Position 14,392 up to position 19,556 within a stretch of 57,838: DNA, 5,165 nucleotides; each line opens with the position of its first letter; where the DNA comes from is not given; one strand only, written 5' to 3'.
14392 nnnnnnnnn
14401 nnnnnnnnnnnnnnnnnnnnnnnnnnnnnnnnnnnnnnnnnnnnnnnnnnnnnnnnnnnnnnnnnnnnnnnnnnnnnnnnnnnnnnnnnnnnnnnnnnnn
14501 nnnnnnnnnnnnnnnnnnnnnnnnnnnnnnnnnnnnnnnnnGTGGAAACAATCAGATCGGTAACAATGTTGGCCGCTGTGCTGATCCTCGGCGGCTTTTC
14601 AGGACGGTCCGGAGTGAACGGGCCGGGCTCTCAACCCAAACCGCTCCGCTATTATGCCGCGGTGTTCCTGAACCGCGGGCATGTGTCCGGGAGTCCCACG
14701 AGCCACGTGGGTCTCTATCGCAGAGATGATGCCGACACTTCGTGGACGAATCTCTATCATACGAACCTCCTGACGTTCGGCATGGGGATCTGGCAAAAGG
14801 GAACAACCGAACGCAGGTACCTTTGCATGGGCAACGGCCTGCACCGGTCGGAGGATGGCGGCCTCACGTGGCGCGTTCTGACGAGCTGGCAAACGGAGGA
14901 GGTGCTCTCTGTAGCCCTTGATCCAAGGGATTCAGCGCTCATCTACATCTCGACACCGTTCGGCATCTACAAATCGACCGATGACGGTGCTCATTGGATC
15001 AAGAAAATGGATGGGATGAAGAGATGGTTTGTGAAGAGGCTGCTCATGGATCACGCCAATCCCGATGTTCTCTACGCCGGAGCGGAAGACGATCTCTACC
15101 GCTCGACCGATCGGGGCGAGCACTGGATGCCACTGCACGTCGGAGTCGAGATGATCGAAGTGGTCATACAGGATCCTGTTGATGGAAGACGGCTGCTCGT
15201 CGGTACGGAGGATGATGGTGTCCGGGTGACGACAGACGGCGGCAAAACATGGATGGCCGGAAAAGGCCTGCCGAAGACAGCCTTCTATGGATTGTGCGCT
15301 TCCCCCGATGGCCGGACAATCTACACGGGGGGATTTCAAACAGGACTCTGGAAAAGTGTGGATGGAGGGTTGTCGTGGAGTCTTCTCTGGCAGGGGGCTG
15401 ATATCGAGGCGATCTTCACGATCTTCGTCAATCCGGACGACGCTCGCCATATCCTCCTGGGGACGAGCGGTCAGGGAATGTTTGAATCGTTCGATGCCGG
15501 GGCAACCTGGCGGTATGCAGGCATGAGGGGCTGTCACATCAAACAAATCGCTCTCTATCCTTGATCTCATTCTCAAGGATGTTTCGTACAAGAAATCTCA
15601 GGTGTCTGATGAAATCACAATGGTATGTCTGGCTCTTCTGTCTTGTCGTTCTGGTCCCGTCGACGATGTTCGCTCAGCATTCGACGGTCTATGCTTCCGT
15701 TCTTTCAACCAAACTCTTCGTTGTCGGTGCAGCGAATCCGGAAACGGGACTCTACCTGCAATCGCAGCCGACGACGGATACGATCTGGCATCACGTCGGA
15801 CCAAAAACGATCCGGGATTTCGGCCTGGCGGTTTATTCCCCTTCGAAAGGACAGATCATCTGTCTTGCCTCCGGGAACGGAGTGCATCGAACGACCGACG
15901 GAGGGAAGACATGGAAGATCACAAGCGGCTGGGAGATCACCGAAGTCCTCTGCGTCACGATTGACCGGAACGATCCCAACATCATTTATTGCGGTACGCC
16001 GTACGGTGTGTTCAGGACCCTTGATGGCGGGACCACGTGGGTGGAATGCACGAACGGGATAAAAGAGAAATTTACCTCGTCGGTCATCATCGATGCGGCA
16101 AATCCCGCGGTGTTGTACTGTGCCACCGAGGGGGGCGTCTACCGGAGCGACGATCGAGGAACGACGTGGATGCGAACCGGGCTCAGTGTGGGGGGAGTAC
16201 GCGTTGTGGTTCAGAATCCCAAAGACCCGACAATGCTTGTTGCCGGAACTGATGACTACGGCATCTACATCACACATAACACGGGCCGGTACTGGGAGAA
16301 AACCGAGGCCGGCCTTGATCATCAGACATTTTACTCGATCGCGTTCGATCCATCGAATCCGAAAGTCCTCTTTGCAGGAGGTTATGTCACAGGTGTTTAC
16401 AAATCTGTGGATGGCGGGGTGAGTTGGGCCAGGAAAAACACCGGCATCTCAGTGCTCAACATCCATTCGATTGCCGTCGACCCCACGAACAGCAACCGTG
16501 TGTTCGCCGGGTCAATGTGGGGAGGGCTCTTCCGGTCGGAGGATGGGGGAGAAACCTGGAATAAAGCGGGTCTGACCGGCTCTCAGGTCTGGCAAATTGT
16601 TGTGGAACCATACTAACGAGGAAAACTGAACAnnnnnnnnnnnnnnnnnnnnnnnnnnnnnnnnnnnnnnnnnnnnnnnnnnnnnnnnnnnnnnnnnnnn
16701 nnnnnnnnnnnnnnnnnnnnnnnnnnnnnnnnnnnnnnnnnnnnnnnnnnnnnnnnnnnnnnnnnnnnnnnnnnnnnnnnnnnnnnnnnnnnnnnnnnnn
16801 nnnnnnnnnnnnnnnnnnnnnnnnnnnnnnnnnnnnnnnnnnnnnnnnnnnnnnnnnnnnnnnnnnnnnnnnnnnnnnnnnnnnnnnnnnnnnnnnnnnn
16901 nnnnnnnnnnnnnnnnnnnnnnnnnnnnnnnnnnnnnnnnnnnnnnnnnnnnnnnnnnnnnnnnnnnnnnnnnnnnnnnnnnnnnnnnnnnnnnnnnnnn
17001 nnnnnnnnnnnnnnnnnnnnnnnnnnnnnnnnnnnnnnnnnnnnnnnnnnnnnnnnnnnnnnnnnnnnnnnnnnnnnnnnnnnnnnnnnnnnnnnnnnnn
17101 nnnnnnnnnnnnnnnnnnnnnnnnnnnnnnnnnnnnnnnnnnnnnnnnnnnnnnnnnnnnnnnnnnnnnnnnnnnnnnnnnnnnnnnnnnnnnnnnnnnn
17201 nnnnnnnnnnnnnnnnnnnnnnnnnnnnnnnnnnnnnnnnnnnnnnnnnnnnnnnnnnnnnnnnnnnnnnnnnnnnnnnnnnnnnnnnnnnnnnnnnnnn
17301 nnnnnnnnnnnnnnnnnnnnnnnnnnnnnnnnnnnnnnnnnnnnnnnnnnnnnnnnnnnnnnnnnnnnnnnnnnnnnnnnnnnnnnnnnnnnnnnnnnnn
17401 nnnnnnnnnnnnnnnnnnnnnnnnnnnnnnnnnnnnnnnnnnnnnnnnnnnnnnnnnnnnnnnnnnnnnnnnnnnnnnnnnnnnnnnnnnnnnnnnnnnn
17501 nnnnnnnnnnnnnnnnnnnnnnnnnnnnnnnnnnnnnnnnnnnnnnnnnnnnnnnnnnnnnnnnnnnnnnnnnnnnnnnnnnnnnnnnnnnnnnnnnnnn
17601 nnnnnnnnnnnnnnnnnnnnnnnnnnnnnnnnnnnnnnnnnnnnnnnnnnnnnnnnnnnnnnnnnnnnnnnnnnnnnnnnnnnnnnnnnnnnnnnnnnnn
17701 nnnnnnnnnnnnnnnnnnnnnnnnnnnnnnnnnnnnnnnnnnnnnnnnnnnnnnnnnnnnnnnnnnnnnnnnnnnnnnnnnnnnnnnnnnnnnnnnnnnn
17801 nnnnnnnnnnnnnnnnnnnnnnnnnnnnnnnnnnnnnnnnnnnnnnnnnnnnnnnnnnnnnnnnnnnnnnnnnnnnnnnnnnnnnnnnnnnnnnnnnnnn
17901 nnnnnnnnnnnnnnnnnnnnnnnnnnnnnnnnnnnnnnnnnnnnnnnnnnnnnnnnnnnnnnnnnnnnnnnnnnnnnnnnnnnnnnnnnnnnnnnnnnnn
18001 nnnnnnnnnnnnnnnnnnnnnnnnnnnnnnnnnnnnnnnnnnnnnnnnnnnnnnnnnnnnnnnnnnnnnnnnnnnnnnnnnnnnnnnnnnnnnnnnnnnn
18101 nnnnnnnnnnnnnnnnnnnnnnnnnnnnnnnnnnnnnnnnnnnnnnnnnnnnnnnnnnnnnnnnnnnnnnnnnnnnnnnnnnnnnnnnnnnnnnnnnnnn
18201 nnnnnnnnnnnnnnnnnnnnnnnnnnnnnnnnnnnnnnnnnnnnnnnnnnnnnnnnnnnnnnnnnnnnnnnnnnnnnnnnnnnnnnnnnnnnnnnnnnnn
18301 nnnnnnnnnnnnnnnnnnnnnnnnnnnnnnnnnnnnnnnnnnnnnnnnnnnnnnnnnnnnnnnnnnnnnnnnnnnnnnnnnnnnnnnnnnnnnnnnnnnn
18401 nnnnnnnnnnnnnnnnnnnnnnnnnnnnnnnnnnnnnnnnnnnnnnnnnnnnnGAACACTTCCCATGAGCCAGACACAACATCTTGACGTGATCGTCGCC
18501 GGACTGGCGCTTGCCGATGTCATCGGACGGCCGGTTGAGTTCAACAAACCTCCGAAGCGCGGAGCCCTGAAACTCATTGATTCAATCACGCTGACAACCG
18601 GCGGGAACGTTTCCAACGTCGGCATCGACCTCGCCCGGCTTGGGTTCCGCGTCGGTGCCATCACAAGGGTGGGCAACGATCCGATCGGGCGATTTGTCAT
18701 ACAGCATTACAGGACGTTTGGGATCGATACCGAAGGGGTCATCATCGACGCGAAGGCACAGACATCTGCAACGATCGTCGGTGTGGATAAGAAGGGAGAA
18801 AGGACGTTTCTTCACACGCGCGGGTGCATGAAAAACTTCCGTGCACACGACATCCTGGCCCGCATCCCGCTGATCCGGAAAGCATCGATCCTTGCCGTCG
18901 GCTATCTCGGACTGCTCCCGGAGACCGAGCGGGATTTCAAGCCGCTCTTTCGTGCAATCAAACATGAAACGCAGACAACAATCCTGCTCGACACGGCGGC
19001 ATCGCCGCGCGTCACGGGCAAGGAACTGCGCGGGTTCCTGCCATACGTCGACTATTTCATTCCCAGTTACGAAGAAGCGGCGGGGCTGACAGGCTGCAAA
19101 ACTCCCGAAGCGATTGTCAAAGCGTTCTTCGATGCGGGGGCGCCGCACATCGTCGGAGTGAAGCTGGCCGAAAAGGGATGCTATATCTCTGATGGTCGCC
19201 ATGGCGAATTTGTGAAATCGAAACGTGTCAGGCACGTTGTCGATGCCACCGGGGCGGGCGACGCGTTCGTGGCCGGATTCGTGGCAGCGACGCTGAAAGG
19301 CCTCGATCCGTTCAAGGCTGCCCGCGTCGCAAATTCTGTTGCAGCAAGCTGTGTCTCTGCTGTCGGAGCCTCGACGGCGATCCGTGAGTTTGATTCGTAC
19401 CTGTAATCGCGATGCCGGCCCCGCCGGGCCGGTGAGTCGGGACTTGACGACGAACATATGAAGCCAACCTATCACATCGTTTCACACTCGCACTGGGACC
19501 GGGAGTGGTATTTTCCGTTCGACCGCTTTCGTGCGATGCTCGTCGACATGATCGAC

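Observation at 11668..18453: Duplicated secreted module: Asp-box beta-propeller paired with a ~600-aa toroid-like protein (P-X-P-P-X)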

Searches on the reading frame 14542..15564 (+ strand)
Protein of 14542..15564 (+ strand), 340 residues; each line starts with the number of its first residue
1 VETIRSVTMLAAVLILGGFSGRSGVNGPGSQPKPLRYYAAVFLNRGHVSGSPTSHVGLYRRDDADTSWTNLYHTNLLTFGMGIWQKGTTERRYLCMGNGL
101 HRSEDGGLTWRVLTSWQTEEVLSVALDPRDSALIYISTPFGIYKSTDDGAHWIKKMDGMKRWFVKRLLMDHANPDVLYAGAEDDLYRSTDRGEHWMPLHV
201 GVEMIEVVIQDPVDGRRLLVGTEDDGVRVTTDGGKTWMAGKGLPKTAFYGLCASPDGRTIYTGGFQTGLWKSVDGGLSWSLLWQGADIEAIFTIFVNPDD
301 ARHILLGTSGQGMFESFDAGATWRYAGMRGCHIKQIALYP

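Call 3: search_protein_families(library=pfam, proteins=[window:14542-15564:+], max_evalue=0.01)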
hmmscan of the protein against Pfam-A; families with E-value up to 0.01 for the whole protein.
window:14542-15564:+ (340 aa): 2 families
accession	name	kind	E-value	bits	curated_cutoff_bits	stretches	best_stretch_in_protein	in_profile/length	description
PF15902.12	Sortilin-Vps10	-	2.2e-16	60.2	33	3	184-238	2-58/446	Sortilin, neurotensin receptor 3,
PF02012.26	BNR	-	1.8e-10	39.6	27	0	229-237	2-10/12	BNR/Asp-box repeat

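Call 7: search_protein_families(library=ncbifam, proteins=[window:14542-15564:+], max_evalue=0.1)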
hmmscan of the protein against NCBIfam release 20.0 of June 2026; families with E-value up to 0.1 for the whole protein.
window:14542-15564:+ (340 aa): 1 family
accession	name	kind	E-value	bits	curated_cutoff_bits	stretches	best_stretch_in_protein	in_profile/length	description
NF045728.1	glycosyl_F510_1955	equivalog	1.7e-29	102.8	175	3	226-324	73-171/246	F510_1955 family glycosylhydrolase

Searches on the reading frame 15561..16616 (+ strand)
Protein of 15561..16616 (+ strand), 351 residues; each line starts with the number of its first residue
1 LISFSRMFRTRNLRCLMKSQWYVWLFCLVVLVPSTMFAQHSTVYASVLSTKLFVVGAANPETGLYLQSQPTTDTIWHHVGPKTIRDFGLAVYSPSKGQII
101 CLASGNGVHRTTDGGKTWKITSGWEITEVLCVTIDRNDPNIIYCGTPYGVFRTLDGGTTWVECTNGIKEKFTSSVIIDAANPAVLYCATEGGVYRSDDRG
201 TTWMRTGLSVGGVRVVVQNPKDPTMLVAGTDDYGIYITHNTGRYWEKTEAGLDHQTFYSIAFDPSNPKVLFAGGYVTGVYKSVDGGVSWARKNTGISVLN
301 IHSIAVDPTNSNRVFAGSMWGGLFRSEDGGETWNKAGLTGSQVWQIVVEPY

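Call 3: search_protein_families(library=pfam, proteins=[window:15561-16616:+], max_evalue=0.01)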
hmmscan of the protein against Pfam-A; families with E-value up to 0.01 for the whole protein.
window:15561-16616:+ (351 aa): 3 families
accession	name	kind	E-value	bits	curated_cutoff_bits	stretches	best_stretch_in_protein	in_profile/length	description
PF15902.12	Sortilin-Vps10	-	1.8e-20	73.6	33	3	193-272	3-85/446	Sortilin, neurotensin receptor 3,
PF14870.12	PSII_BNR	-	1.3e-11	44.8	27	1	93-336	27-269/303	Photosynthesis system II assembly factor YCF48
PF02012.26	BNR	-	2.5e-08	33.1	27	0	324-335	1-12/12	BNR/Asp-box repeat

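Call 7: search_protein_families(library=ncbifam, proteins=[window:15561-16616:+], max_evalue=0.1)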
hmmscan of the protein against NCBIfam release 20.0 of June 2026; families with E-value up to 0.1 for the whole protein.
window:15561-16616:+ (351 aa): 4 families
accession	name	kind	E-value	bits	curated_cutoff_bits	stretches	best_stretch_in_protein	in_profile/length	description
NF045728.1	glycosyl_F510_1955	equivalog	8.1e-33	113.7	175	3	76-236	84-244/246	F510_1955 family glycosylhydrolase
NF010237.0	PRK13684.1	equivalog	6.1e-11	41.9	326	1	104-336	64-295/334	photosynthesis system II assembly factor Ycf48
NF052228.1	T9SS_PorZ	equivalog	6.5e-10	38.1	260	2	291-329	367-405/757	type IX secretion system anionic LPS delivery protein PorZ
NF053688.1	BamI_Bacteroidota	equivalog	0.0021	17.4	370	0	155-249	192-286/452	BamI family beta-barrel-assembly machinery protein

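Call 26: search_solved_structures(query=window:15561-16616:+, max_evalue=0.01)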
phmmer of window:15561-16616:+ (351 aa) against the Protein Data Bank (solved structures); distinct sequences matched with E-value up to 0.01: 17.
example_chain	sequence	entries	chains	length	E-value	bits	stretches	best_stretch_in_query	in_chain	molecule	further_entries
3b7f_A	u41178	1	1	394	5.2e-12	48.6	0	251-297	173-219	Glycosyl hydrolase, BNR repeat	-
6p2k_A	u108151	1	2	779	1.3e-10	44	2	245-332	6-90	Fibronectin type III domain-containing protein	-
1sqj_A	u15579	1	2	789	4.8e-09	38.8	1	212-335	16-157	oligoxyloglucan reducing-end-specific cellobiohydrolase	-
2cn3_A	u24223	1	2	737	5.2e-09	38.7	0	209-336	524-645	BETA-1,4-XYLOGLUCAN HYDROLASE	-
2ebs_A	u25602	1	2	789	5.4e-09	38.7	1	212-335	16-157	Oligoxyloglucan reducing end-specific cellobiohydrolase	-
2cn2_A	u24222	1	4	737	6.3e-09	38.4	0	209-336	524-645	BETA-1,4-XYLOGLUCAN HYDROLASE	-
5fzp_A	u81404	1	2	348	7.6e-08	34.9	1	105-316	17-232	DISPASE AUTOLYSIS-INDUCING PROTEIN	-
6fhp_A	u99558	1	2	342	7.9e-08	34.8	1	105-316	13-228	Dispase autolysis-inducing protein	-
5ojp_A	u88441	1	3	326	9.8e-08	34.5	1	109-335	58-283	Ycf48-like protein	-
2xbg_A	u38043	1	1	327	2.7e-07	33.1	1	109-335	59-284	YCF48-LIKE PROTEIN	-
5ojr_A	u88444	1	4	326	2.8e-07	33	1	109-335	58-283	Ycf48-like protein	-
5oj5_A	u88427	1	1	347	3.8e-07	32.6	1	109-335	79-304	Ycf48-like protein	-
7kn8_A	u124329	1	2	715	7.2e-07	31.7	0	112-325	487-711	Cellulase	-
8am5_S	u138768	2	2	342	4.5e-05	25.8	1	77-335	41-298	Photosystem II assembly lipoprotein Ycf48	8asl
5znn_A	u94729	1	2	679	0.00068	21.9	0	127-286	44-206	Sortilin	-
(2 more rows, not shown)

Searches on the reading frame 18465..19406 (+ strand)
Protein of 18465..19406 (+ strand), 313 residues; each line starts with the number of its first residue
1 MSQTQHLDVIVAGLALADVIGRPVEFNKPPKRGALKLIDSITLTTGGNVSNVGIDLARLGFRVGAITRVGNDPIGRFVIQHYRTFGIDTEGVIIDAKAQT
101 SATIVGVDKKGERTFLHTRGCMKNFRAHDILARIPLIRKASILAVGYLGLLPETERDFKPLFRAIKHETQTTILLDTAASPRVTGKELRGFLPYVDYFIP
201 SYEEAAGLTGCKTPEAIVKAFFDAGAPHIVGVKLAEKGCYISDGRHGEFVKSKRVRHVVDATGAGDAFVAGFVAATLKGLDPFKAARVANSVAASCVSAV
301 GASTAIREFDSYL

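Call 3: search_protein_families(library=pfam, proteins=[window:18465-19406:+], max_evalue=0.01)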
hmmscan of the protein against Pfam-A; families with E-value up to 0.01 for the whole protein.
window:18465-19406:+ (313 aa): 2 families
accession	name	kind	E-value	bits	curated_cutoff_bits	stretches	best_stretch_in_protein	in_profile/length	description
PF00294.29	PfkB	-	2.8e-48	165.2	25.8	1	8-305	3-298/302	pfkB family carbohydrate kinase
PF25270.1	Khk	-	0.0058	16.3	35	0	251-297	301-347/365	Prokaryotic ketohexokinase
